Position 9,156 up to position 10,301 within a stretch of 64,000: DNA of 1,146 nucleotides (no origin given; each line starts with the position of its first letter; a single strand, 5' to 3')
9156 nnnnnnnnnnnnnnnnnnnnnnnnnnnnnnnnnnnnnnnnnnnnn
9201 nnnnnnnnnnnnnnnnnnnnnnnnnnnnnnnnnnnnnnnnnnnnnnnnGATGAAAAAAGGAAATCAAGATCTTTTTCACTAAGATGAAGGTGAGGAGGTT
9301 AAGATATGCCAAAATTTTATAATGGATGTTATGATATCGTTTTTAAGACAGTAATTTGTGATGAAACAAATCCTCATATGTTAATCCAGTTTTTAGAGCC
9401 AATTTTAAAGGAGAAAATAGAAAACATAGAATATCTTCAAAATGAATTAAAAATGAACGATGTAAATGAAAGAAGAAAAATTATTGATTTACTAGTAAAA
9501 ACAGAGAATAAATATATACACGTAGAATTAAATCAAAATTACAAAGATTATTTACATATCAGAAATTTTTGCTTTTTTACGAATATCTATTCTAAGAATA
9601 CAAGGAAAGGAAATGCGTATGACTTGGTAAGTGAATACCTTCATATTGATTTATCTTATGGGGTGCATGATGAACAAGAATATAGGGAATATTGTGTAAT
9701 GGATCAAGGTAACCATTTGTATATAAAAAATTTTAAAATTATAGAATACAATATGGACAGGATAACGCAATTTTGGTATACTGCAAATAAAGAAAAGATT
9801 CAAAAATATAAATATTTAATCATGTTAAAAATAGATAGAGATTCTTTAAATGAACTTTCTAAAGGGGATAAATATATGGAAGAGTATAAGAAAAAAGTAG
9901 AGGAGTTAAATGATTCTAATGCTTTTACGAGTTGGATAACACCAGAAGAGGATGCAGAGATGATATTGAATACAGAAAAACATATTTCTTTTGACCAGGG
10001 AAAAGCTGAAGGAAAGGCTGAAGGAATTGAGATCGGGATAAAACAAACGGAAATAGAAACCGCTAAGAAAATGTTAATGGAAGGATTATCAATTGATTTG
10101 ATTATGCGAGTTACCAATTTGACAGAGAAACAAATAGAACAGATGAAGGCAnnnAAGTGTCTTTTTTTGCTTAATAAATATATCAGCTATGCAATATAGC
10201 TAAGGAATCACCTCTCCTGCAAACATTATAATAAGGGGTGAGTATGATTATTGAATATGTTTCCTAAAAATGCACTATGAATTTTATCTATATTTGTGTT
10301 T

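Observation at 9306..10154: Rpn/YhgA-type PD-(D/E)XK nuclease paralog 1 at the border of the glycan locus, with a possible internal RpnS-like start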

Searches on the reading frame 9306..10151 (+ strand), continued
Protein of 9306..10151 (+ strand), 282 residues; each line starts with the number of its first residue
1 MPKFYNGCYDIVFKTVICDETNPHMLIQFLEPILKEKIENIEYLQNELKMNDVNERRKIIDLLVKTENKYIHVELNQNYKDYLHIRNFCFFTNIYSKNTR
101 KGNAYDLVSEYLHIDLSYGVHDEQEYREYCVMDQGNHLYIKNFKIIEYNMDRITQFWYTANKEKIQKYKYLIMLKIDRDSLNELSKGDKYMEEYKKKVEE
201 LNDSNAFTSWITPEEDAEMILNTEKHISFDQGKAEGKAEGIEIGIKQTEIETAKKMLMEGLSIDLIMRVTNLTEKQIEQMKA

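Call 45: fold_search(model_id=the predicted structure, library=pdb)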
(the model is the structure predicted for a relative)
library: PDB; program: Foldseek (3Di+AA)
matches with E <= 10: 233; with E <= 0.001: 0
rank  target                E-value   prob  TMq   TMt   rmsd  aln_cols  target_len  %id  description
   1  6hz4_M                6.0e-03  0.99  0.26  0.22   8.5       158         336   13  Structure of McrBC without DNA binding domains (one half of the full complex) (released 2019-07-24)
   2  6hz4_N                6.0e-03  0.97  0.25  0.41   8.5       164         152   13  Structure of McrBC without DNA binding domains (one half of the full complex) (released 2019-07-24)
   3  9a5m_A                6.4e-03  0.72  0.21  0.15  19.2       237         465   14  Integrative model of YDJA-YDIS by crosslinking MS and deep learning (released 2024-09-18)
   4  7vsr_M                8.6e-03  0.97  0.25  0.24   8.4       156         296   13  Structure of McrBC (stalkless mutant) (released 2023-02-15)
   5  7et0_A                1.2e-01  0.21  0.19  0.10  16.9       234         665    9  Crystal structure of the complex formed by Wolbachia cytoplasmic incompatibility factors CinA and CinB from wPip (released 2021-11-10)
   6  6p4o_B                2.0e-01  0.14  0.16  0.10  15.7       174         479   14  Complex of XPB helicase with Bax1 endonuclease from Sulfurisphaera tokodaii at 3.15 Angstroms resolution (released 2020-06-03)
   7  2r0q_C                3.4e-01  0.25  0.13  0.19  13.1       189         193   12  Crystal structure of a serine recombinase- DNA regulatory complex (released 2008-04-01)
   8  6p4w_D                3.6e-01  0.11  0.15  0.12  13.4       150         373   12  XPB helicase in a complex with truncated Bax1 from Sulfurisphaera tokodaii at 2.96 Angstrom resolution (released 2020-06-03)
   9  6p4o_D                4.3e-01  0.09  0.16  0.11  17.7       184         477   13  Complex of XPB helicase with Bax1 endonuclease from Sulfurisphaera tokodaii at 3.15 Angstroms resolution (released 2020-06-03)
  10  9ux7_C                4.9e-01  0.14  0.21  0.20  25.5       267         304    9  CryoEM Structure of LmuAB-DNA complex (released 2026-03-25)
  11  3jb9_A                5.8e-01  0.07  0.16  0.04  14.9       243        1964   13  Cryo-EM structure of the yeast spliceosome at 3.6 angstrom resolution (released 2015-09-23)
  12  2p14                  6.2e-01  0.10  0.21  0.27  14.7       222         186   13  Crystal structure of small subunit (R.BspD6I2) of the heterodimeric restriction endonuclease R.BspD6I (released 2008-03-11)
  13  6p4o_F                7.0e-01  0.08  0.15  0.10  15.6       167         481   15  Complex of XPB helicase with Bax1 endonuclease from Sulfurisphaera tokodaii at 3.15 Angstroms resolution (released 2020-06-03)
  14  7esz_A                7.4e-01  0.09  0.19  0.10  16.1       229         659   10  Crystal structure of the complex formed by Wolbachia cytoplasmic incompatibility factors CinA and CinB with Mn2+ from  (released 2021-11-10)
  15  5jho_A                7.9e-01  0.07  0.11  0.12  12.4       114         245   11  Crystal structure of the regulatory domain of the sodium driven chloride bicarbonate exchanger. (released 2017-08-16)
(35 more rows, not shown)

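Call 48: find_encoding_contigs(protein=P0004, flank=7000, max_places=2)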
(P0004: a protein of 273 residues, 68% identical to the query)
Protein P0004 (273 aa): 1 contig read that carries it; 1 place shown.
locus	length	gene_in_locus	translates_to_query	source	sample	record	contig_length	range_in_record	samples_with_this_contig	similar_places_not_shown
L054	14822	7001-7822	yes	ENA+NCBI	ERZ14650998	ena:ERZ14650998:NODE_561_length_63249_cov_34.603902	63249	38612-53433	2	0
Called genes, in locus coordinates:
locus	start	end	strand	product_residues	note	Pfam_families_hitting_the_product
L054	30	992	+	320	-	PF01408:GFO_IDH_MocA, PF02894:GFO_IDH_MocA_C (weak), PF22725:GFO_IDH_MocA_C3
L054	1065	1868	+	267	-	-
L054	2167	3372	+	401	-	PF00933:Glyco_hydro_3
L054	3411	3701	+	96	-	PF06949:DUF1292 (weak)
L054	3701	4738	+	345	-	-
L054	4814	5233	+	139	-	PF01957:NfeD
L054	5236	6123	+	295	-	PF01145:Band_7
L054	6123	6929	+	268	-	PF02517:Rce1-like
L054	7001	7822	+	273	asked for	PF12784:PDDEXK_2, PF27070:HTH_Rpn_C (weak)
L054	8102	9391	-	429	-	PF01943:Polysacc_synt, PF13440:Polysacc_synt_3 (faint), PF03023:MurJ (weak), PF01554:MatE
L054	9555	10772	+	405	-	PF00817:IMS, PF21999:IMS_HHH_1 (faint), PF11798:IMS_HHH (weak), PF11799:IMS_C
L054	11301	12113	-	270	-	-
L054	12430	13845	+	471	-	PF00224:PK, PF02887:PK_C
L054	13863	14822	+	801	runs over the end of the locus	PF01055:Glyco_hydro_31_2nd, PF21365:Glyco_hydro_31_3rd, PF17137:DUF5110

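Call 49: find_encoding_contigs(protein=P0014, flank=7000, max_places=2)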
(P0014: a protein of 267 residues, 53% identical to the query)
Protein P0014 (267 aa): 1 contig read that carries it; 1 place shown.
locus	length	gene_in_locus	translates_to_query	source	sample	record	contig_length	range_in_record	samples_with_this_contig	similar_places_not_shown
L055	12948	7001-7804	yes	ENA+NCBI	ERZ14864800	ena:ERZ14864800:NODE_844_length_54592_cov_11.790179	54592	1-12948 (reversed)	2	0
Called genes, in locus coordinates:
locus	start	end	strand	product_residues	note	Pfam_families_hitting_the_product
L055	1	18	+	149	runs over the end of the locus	PF02580:Tyr_Deacylase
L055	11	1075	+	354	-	PF01594:AI-2E_transport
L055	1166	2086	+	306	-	-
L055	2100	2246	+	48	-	-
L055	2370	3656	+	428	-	PF13393:tRNA-synt_His, PF00587:tRNA-synt_2b, PF03129:HGTP_anticodon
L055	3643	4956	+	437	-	PF01336:tRNA_anti-codon, PF00152:tRNA-synt_2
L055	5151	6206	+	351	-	PF03462:PCRF, PF00472:RF-1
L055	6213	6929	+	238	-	PF01170:UPF0020 (faint), PF05175:MTS, PF06325:PrmA, PF13649:Methyltransf_25, PF13847:Methyltransf_31, PF08241:Methyltransf_11, PF08242:Methyltransf_12 (weak)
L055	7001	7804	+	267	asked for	PF12784:PDDEXK_2, PF27070:HTH_Rpn_C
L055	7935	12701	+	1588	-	PF01336:tRNA_anti-codon (weak), PF02811:PHP (weak), PF00929:RNase_T, PF07733:DNA_pol3_alpha, PF17657:DNA_pol3_finger, PF14579:HHH_6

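Call 50: find_encoding_contigs(protein=P0013, flank=7000, max_places=2)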
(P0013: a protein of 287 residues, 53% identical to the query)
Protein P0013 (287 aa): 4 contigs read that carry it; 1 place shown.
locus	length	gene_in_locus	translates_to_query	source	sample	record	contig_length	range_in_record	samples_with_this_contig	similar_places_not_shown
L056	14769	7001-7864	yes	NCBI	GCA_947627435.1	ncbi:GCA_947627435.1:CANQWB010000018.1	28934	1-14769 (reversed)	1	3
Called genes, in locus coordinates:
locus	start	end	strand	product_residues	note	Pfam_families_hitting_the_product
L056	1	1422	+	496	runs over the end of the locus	-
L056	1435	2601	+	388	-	PF01210:NAD_Gly3P_dh_N (weak), PF03721:UDPG_MGDP_dh_N, PF00984:UDPG_MGDP_dh, PF03720:UDPG_MGDP_dh_C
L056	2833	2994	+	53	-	-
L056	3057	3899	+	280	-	PF01757:Acyl_transf_3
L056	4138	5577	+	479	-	PF03816:LytR_cpsA_psr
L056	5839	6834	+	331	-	PF17761:DUF1016_N, PF06250:YhcG_C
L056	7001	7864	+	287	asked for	PF12784:PDDEXK_2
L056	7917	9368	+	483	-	PF03816:LytR_cpsA_psr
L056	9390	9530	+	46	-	-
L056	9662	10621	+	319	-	-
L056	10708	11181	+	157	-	-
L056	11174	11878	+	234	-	PF20582:UPF0758_N, PF04002:RadC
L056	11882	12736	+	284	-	PF04085:MreC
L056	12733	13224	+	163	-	PF04093:MreD (weak)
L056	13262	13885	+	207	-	PF01551:Peptidase_M23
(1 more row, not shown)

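Call 57: search_protein_families(library=padloc, proteins=[window:9306-10151:+], max_evalue=0.1)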
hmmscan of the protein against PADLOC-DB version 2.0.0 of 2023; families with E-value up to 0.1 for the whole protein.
window:9306-10151:+ (282 aa): 1 family
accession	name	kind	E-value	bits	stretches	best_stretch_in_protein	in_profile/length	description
PDLC01084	C3a178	-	0.0044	15.5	1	229-262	57-89/90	putative invertase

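Call 58: search_dna_similar(query=window:9306-10151:+, collection=plasmids, mode=protein, max_rows=12)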
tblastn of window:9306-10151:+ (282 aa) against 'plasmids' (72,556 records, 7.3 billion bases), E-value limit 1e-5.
Records with a match: 1; places in all: 2; records where one place covers at least 80% of the query: 1.
Best place of each record, by identity: <60% 1.
By first word of the organism name: Aureibacter 1.
By predicted mobility (MOB-suite, as given by PLSDB): non-mobilizable 1.
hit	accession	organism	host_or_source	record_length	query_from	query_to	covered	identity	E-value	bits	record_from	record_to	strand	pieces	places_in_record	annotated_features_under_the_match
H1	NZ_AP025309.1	Aureibacter tunicatorum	-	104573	3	281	99%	28.2%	7e-9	64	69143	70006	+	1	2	Rpn family recombination-promoting nuclease/putative transposase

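Call 59: search_dna_similar(query=window:9306-10151:+, collection=phages, mode=protein, max_rows=10)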
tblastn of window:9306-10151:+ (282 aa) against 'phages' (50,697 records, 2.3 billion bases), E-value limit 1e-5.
Records with a match: 2; places in all: 2; records where one place covers at least 80% of the query: 2.
Best place of each record, by identity: <60% 2.
By first word of the organism name: Wolbachia 1; bajarodcaudo 1.
By host as written in the record: Wolbachia sp. wMel_KL 1; - 1.
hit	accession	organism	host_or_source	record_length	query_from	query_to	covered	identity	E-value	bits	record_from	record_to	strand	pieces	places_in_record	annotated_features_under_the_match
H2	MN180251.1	Wolbachia phage WO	Wolbachia sp. wMel_KL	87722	1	282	100%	27.2%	9e-11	68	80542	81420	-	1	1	hypothetical protein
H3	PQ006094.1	bajarodcaudo virus 3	Neotoma bryanti feces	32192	10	281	96%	22.4%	1e-5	53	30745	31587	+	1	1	putative YhgA-like transposase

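Call 65: list_cluster_members(proteins=[P0001, P0002, P0004])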
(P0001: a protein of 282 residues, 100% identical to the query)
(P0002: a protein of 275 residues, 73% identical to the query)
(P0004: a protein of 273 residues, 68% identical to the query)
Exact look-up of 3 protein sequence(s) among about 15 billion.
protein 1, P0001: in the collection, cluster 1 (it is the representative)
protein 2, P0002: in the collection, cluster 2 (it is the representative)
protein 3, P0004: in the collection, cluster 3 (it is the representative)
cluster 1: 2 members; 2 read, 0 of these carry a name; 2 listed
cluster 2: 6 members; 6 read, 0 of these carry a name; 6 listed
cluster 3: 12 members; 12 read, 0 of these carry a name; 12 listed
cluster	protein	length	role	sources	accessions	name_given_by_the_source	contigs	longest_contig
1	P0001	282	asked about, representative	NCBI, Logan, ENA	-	-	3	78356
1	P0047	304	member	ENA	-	-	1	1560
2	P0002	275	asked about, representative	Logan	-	-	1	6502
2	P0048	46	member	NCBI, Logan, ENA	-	-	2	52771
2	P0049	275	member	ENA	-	-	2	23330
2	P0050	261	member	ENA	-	-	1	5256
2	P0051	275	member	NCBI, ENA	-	-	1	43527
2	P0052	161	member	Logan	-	-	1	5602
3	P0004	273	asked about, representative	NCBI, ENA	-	-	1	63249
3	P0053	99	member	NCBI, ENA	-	-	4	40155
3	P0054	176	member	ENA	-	-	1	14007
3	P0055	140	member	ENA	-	-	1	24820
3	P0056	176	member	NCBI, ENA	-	-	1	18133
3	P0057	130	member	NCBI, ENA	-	-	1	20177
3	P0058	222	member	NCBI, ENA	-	-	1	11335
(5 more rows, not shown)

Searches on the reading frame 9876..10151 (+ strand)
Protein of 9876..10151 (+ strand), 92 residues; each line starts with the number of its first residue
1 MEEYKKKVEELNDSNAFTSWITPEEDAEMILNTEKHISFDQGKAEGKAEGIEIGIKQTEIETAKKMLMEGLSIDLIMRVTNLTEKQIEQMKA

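Call 16: search_protein_families(library=pfam, proteins=[window:9876-10151:+], max_evalue=10)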
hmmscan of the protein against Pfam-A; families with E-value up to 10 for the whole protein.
window:9876-10151:+ (92 aa): 1 family
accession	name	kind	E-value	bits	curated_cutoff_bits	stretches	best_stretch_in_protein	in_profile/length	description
PF16509.11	KORA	-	0.11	13.1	26.7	1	53-91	13-51/84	TrfB plasmid transcriptional repressor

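Call 46: search_solved_structures(query=window:9876-10151:+, max_evalue=10, show_alignments=4)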
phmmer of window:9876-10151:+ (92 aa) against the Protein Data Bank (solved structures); distinct sequences matched with E-value up to 10: 1.
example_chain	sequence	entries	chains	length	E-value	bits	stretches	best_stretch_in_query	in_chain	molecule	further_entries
2o38_A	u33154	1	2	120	0.37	14.4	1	36-88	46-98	Hypothetical protein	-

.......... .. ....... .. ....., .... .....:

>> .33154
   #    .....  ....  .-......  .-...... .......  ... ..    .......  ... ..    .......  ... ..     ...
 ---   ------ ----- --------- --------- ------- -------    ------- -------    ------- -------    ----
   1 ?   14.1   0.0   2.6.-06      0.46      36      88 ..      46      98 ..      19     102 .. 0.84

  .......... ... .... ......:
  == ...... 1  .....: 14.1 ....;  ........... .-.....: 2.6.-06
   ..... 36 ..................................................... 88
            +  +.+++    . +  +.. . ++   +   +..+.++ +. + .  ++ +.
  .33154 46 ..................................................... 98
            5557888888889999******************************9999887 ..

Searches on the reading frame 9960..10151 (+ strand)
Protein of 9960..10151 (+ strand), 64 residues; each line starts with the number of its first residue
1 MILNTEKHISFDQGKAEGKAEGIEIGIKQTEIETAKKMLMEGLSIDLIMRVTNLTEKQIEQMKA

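Call 16: search_protein_families(library=pfam, proteins=[window:9960-10151:+], max_evalue=10)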
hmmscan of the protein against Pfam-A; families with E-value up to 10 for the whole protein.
window:9960-10151:+ (64 aa): 1 family
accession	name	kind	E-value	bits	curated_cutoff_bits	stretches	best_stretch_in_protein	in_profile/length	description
PF16509.11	KORA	-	0.063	13.9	26.7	1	25-63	13-51/84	TrfB plasmid transcriptional repressor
